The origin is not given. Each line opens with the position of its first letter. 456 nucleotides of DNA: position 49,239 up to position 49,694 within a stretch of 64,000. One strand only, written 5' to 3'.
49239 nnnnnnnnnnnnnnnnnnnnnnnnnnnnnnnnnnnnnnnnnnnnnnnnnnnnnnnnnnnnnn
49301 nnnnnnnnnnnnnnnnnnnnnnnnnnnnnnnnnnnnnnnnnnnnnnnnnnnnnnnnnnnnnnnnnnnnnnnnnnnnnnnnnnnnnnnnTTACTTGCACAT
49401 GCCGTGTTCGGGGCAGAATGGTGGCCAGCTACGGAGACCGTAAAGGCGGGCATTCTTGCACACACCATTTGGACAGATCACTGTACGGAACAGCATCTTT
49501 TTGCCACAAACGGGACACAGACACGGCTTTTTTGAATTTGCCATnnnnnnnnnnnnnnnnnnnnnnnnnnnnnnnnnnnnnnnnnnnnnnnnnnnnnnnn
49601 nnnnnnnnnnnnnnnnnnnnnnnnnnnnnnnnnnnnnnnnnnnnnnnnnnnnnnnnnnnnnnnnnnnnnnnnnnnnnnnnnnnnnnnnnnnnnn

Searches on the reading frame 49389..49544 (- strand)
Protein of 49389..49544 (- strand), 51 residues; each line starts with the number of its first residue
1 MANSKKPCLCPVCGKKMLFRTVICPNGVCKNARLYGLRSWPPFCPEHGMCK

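Call 10: search_protein_families(library=pfam, proteins=[window:49389-49544:-], max_evalue=0.01)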
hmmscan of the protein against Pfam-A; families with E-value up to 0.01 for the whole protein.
window:49389-49544:- (51 aa): 0 families

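Call 23: search_protein_families(library=phrogs, proteins=[window:49389-49544:-], max_evalue=0.001)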
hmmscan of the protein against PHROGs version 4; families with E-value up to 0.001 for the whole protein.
window:49389-49544:- (51 aa): 0 families

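Call 46: find_homologous_proteins(query=window:49389-49544:-, max_evalue=10)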
Query window:49389-49544:-: no candidate shares three 5-residue words with the query. No homologue found.

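Call 86: search_protein_families(library=phrogs, proteins=[window:49389-49544:-], max_evalue=0.1)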
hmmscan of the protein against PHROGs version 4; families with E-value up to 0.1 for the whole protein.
window:49389-49544:- (51 aa): 1 family
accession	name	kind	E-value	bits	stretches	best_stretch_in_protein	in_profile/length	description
phrog_15796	-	unknown function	0.066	13.9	1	10-35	16-42/52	-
